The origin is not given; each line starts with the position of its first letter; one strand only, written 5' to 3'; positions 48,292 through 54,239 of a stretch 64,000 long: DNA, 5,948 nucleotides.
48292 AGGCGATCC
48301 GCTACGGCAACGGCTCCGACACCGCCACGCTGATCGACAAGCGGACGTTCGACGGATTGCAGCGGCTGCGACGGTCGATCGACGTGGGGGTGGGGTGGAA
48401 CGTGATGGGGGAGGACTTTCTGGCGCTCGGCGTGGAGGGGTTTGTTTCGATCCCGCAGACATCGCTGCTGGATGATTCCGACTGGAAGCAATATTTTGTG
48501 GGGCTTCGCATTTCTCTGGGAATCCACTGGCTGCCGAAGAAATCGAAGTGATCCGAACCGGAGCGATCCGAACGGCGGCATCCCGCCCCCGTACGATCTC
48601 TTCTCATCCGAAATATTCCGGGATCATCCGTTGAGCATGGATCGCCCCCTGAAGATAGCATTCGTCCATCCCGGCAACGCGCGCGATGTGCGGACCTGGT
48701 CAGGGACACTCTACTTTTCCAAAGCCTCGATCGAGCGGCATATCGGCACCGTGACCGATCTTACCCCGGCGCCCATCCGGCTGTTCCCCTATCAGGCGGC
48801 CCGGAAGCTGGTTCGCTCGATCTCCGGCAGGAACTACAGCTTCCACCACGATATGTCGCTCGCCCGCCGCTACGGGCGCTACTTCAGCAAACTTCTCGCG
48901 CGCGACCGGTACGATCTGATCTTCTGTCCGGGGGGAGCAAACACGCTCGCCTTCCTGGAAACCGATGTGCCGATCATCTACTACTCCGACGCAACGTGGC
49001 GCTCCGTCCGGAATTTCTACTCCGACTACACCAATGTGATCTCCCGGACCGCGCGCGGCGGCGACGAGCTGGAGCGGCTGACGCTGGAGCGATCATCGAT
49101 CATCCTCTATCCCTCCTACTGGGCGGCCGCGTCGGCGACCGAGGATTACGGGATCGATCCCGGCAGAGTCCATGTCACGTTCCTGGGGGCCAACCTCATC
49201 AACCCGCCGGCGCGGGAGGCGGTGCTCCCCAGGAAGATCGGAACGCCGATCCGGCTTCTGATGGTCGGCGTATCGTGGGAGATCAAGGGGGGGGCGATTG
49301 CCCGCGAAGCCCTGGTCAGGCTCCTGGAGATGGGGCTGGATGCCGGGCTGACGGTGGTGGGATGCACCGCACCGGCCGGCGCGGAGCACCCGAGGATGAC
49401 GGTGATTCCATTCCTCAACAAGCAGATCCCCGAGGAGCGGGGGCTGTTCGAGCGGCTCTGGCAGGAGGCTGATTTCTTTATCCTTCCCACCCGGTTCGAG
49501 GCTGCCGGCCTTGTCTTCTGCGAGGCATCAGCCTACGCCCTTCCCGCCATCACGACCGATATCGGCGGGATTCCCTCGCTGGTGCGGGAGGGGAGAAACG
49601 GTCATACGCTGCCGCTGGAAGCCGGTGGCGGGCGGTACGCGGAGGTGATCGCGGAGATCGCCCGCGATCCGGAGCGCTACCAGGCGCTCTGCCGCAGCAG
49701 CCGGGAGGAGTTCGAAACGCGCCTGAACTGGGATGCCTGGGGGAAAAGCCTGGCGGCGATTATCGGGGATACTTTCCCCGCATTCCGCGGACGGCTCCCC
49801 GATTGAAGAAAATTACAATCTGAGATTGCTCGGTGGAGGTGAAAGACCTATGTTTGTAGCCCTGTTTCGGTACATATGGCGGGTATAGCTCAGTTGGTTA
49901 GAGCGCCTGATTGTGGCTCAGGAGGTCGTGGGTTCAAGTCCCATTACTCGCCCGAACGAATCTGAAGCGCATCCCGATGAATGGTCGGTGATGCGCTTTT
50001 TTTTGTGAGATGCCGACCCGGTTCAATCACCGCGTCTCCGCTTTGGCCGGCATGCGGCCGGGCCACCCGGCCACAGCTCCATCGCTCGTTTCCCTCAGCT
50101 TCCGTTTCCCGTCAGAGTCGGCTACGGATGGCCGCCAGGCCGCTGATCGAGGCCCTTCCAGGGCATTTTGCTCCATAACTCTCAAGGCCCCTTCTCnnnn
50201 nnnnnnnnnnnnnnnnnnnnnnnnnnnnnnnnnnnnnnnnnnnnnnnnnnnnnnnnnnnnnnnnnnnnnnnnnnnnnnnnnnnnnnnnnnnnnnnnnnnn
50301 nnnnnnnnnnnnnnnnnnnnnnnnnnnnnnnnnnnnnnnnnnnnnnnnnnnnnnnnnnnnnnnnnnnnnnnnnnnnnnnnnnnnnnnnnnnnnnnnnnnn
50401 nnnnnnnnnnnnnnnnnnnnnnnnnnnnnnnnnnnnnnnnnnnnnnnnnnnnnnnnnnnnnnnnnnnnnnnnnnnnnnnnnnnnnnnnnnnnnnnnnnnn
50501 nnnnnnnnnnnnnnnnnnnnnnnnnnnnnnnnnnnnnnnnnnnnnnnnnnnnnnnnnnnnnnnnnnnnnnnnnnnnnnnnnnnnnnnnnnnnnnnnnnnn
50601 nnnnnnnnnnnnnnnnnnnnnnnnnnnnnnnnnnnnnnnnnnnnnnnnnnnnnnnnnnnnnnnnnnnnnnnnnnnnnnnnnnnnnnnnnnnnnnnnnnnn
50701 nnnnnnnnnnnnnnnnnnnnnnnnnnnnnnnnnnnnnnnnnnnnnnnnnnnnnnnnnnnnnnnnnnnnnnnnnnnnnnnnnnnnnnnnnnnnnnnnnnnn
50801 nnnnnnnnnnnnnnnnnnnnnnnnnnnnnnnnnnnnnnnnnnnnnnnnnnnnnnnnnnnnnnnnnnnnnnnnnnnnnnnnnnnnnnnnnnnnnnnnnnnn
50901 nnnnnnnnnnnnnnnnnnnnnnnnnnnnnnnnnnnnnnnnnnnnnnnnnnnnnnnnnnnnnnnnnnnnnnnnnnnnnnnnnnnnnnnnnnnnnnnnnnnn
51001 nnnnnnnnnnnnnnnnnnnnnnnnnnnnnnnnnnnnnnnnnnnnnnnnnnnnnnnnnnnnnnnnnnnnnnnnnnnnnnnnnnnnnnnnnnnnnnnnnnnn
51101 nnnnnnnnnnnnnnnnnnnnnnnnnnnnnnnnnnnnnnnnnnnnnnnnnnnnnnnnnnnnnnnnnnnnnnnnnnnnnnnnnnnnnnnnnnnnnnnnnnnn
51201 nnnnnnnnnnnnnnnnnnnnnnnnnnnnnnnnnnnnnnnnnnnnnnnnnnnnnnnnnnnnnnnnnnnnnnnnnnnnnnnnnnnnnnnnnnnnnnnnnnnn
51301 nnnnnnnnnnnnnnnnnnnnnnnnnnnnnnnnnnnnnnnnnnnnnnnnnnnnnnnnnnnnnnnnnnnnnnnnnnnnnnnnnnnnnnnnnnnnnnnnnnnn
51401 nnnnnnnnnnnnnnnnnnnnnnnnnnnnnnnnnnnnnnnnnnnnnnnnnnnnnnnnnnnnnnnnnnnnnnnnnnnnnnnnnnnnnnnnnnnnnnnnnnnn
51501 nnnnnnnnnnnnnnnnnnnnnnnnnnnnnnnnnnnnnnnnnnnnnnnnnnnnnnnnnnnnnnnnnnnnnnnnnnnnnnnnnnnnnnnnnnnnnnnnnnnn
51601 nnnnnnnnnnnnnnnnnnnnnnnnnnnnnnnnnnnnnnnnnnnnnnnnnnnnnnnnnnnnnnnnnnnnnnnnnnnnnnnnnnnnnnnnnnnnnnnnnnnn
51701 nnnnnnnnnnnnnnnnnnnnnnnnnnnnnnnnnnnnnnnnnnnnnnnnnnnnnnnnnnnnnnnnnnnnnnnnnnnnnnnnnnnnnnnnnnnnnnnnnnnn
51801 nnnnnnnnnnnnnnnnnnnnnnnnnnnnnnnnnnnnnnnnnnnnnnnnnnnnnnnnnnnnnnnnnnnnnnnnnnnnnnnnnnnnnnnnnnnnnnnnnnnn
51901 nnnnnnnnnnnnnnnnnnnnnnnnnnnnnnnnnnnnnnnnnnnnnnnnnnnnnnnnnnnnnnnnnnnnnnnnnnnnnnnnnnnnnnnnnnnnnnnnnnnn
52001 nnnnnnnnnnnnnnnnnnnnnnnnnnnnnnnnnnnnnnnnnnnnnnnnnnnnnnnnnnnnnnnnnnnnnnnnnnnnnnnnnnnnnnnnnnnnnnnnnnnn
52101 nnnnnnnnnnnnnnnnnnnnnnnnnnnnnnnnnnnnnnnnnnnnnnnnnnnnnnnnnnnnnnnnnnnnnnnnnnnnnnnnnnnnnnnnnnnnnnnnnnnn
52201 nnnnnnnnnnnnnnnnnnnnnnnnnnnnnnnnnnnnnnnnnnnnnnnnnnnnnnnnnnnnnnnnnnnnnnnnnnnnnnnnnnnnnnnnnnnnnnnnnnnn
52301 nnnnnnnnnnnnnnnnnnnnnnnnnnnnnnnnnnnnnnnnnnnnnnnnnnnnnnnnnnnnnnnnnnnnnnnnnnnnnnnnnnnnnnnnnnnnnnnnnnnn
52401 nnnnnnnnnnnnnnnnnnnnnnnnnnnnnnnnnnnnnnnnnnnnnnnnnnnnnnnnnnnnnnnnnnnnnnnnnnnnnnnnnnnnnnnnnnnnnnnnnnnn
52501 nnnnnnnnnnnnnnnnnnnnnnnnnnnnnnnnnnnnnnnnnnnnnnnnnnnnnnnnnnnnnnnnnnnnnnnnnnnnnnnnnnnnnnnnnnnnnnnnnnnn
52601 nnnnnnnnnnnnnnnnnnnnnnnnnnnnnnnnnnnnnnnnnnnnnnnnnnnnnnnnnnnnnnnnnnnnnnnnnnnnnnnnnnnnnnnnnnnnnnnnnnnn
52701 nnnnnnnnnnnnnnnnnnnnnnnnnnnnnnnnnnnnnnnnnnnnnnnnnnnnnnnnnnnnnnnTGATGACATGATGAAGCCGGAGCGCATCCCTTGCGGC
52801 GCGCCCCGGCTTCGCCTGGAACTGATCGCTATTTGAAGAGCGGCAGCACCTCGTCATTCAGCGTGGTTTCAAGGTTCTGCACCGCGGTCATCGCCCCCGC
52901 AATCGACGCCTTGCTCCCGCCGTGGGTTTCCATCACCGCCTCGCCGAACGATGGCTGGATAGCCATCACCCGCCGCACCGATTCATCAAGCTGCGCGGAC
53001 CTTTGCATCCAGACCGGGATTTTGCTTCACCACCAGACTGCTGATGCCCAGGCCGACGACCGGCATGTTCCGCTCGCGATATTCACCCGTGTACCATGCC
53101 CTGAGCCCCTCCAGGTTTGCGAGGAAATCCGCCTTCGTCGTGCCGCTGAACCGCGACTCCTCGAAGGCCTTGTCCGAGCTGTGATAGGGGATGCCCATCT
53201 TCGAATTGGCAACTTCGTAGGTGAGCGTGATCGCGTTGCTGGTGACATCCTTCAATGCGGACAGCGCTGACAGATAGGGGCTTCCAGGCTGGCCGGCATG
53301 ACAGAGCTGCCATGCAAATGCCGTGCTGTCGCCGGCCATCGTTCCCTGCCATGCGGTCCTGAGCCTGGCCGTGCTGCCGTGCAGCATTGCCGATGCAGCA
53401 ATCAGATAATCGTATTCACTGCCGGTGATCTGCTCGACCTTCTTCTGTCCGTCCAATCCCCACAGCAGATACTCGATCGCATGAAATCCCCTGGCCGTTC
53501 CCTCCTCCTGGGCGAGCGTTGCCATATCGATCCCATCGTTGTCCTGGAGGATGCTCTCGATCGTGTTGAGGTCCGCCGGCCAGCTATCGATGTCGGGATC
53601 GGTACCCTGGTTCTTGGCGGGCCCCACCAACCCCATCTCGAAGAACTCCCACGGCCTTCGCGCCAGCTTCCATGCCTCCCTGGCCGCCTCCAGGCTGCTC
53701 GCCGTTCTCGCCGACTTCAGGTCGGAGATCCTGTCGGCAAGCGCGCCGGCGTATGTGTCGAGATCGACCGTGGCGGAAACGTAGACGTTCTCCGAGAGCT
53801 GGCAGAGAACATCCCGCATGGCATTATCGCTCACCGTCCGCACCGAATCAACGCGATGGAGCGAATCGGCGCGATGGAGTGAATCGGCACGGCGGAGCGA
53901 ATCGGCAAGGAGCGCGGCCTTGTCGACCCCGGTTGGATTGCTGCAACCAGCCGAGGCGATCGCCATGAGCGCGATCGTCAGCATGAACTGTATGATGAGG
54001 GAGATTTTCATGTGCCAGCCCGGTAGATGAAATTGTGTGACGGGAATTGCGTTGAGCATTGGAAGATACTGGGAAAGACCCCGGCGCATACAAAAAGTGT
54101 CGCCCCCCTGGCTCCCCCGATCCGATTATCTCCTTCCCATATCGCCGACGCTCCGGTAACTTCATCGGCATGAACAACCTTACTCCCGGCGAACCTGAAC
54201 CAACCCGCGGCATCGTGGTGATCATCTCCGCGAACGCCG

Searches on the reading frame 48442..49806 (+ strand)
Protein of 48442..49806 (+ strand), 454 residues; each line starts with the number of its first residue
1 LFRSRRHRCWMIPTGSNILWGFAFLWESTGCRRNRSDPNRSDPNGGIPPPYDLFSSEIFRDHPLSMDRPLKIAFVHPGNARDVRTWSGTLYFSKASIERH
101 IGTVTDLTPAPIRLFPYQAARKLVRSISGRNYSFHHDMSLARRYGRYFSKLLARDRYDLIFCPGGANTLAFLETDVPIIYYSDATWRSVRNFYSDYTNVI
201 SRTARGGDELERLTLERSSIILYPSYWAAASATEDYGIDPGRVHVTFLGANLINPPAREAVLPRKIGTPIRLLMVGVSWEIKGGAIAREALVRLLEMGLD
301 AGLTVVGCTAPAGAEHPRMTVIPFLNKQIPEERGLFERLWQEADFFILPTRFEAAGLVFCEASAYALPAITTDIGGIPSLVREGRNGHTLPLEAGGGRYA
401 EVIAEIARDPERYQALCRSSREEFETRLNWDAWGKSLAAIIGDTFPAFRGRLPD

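Call 50: search_protein_families(library=pfam, proteins=[window:48442-49806:+], max_evalue=0.00001)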
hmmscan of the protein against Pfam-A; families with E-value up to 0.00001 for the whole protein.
window:48442-49806:+ (454 aa): 4 families
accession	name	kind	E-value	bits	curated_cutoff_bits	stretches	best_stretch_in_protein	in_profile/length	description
PF13692.12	Glyco_trans_1_4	-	9.3e-13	49.1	27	1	271-404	3-137/142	Glycosyl transferases group 1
PF00534.26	Glycos_transf_1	-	2.3e-10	40.7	26.4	1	338-419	88-168/172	Glycosyl transferases group 1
PF13439.12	Glyco_transf_4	-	1.1e-08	35.8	28.5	1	112-249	30-165/170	Glycosyltransferase Family 4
PF20706.3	GT4-conflict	-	8.7e-07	28.7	26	1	263-435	193-383/385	Family 4 Glycosyltransferase in conflict systems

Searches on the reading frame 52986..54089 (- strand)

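Call 50: search_protein_families(library=pfam, proteins=[window:52986-54089:-], max_evalue=0.00001)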
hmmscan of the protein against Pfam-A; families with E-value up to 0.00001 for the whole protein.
window:52986-54089:- (367 aa): 1 family
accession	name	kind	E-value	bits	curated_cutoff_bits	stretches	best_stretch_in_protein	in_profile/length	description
PF09375.15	Peptidase_M75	-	5.8e-46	157.8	23.5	1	111-366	9-245/288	Imelysin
